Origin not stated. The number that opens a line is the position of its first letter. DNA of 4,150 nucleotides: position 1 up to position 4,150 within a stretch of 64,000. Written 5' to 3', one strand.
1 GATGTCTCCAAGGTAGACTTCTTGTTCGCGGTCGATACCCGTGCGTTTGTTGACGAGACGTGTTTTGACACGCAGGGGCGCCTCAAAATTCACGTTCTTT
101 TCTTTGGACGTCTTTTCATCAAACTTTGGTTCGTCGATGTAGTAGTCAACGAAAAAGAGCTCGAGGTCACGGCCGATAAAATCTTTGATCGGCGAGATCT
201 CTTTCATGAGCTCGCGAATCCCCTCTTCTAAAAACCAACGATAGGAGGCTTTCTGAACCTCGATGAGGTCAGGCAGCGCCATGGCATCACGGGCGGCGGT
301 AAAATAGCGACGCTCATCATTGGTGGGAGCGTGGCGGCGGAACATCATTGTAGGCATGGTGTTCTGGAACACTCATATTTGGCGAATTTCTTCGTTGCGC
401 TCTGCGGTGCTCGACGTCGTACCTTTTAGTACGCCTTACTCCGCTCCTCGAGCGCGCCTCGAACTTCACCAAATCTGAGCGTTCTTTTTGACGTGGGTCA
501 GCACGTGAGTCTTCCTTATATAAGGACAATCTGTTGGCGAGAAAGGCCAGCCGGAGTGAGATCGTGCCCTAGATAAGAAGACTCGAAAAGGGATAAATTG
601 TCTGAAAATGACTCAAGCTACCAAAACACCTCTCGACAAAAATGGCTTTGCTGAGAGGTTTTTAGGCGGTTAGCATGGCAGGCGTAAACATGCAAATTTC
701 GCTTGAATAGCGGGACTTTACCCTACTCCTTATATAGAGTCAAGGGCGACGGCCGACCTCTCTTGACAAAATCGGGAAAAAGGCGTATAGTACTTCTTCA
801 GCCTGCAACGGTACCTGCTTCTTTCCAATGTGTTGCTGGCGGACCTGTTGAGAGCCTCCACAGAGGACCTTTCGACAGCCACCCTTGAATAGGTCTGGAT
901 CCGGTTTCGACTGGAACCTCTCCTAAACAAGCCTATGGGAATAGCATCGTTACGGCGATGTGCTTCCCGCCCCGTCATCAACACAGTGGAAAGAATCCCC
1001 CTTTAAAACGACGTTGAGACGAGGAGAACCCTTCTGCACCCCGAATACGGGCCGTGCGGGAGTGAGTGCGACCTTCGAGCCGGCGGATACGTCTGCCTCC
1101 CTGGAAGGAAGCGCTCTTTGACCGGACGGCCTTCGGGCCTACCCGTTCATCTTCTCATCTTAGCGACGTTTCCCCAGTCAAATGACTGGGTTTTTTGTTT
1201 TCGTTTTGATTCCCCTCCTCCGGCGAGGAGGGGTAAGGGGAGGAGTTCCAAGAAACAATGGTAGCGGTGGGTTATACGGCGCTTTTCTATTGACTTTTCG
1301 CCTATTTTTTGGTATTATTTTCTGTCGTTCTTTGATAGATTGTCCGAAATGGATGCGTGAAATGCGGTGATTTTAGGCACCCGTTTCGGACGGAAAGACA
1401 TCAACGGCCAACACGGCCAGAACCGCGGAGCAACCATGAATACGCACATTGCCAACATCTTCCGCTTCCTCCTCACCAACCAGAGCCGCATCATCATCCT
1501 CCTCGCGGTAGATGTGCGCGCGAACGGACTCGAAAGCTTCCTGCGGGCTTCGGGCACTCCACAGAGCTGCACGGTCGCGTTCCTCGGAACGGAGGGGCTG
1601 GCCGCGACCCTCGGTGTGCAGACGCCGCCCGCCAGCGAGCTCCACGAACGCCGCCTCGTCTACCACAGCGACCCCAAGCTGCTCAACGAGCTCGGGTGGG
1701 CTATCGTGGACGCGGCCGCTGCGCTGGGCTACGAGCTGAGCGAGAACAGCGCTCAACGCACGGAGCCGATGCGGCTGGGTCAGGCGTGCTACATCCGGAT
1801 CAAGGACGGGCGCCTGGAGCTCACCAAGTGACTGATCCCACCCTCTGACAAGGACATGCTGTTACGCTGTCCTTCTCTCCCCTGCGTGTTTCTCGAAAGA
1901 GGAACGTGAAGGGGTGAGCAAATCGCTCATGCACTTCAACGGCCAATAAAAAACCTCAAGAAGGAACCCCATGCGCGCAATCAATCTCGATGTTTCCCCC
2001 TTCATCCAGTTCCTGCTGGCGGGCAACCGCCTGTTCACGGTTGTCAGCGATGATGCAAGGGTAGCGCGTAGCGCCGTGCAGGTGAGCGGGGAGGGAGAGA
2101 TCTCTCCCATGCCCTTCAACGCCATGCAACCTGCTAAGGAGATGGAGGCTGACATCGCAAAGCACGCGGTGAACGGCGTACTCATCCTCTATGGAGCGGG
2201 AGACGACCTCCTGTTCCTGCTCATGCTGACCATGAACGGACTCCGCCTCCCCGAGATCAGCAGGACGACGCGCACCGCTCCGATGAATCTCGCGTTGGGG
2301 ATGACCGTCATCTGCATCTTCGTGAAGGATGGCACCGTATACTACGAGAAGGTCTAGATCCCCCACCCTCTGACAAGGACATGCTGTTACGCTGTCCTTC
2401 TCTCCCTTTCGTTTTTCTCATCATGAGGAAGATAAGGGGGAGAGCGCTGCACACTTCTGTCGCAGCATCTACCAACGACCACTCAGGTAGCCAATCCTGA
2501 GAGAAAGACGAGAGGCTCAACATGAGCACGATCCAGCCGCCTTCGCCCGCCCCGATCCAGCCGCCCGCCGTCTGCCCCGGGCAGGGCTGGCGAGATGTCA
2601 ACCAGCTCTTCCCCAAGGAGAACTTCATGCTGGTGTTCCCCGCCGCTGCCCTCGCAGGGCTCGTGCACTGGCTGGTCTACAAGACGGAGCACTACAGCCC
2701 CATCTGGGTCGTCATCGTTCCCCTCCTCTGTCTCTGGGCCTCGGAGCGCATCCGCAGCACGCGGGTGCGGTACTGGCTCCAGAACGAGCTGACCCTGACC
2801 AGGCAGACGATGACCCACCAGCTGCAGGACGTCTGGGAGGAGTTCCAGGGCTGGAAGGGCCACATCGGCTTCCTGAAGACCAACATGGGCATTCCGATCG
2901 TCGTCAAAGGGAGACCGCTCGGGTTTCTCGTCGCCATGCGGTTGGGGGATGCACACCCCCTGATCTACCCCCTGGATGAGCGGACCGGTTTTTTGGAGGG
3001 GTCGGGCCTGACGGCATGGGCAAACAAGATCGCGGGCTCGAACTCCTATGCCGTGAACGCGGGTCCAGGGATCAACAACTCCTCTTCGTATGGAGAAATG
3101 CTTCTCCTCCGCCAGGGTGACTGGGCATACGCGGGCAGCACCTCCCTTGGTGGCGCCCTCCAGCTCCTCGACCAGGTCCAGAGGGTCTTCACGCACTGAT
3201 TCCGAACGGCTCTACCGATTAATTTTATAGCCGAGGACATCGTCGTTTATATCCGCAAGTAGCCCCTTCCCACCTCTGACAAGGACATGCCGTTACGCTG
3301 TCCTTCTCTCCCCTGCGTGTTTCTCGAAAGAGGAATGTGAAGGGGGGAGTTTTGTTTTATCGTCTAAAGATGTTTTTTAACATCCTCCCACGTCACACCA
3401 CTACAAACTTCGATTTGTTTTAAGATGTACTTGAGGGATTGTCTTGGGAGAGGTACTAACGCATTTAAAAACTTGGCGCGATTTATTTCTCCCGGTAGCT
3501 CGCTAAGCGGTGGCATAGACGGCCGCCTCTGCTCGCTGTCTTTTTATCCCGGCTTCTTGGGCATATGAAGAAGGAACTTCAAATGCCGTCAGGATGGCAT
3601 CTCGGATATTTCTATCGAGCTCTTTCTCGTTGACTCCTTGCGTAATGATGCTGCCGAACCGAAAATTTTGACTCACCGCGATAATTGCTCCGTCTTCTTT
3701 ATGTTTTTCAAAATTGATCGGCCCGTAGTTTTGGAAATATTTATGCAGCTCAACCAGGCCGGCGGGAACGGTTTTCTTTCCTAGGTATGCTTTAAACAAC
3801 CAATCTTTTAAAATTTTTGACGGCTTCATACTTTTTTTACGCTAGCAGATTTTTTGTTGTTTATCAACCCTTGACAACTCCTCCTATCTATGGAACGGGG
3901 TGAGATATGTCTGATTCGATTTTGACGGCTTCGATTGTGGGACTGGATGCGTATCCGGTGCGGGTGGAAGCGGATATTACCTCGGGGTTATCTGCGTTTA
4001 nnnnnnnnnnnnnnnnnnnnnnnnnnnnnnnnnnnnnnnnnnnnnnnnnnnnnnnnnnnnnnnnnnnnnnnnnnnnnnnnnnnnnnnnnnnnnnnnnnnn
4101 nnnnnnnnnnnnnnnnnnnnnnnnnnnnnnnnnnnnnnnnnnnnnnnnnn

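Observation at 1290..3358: GC-rich three-gene ORFan operon in which every gene is followed by the same ~85-nt two-hairpin element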

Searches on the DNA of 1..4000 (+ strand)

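Call 8: search_rna_families(source=window, start=1, end=4000, threshold=evalue, max_evalue=10)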
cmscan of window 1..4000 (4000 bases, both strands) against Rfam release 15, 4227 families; matches with E-value up to 10: 5.
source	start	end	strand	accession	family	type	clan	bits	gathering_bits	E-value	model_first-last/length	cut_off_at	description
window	1132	1237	+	RF02461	Virus_CITE_6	Cis-reg;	-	21.1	41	1.1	1-115/115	no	Blackcurrant reversion virus cap-independent translation element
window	3142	3228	+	RF00513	Trp_leader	Cis-reg; leader;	-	18.9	41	2.3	1-100/100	no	Tryptophan operon leader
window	1092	1198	+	RF02837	anti-hemB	Gene; sRNA;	-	18.3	49.5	0.64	1-81/81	no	Burkholderia RNA 7 (anti-hemB)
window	1341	1394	+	RF03884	mir-725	Gene; miRNA;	-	16.9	76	8.3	1-56/56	no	mir-725 microRNA precursor family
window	2921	2989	+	RF02186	ST7-OT3_4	Gene; lncRNA;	-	13.3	80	7.8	1-73/73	no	ST7 overlapping transcript 3 conserved region 4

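Call 106: search_rna_families(source=window, start=790, end=1210, threshold=evalue, max_evalue=10)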
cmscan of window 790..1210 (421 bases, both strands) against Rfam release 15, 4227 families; matches with E-value up to 10: 2.
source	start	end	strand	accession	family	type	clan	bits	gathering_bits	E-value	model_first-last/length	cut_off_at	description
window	1119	1199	+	RF02866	ncS16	Gene; sRNA;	-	19.9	48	0.15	1-83/83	no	Burkholderia sRNA 16 (Bc_KC_sr1)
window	1092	1198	+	RF02837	anti-hemB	Gene; sRNA;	-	18.3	49.5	0.067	1-81/81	no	Burkholderia RNA 7 (anti-hemB)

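Call 107: search_rna_families(source=window, start=1826, end=1975, threshold=evalue, max_evalue=10)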
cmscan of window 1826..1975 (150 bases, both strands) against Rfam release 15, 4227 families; matches with E-value up to 10: 3.
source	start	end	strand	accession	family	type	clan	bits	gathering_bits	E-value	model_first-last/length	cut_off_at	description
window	1916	1948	-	RF02054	STnc420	Gene; sRNA;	-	16.3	70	0.79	1-58/58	no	Salmonella enterica sRNA STnc420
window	1876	1917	+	RF04096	mir-4433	Gene; miRNA;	-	15.3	77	1.3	1-83/83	no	mir-4433 microRNA precursor family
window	1873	1921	+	RF04067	mir-4520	Gene; miRNA;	-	12.1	90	3.7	1-70/70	no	mir-4520 microRNA precursor family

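Call 109: search_dna_similar(query=window:760-3400:+, collection=phages, mode=distant, max_rows=5)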
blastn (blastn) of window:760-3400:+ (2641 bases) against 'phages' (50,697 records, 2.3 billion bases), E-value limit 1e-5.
No match.

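Call 110: search_dna_similar(query=window:760-3400:+, collection=plasmids, mode=distant, max_rows=5)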
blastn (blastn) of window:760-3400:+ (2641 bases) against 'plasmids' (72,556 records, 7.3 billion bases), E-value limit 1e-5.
No match.
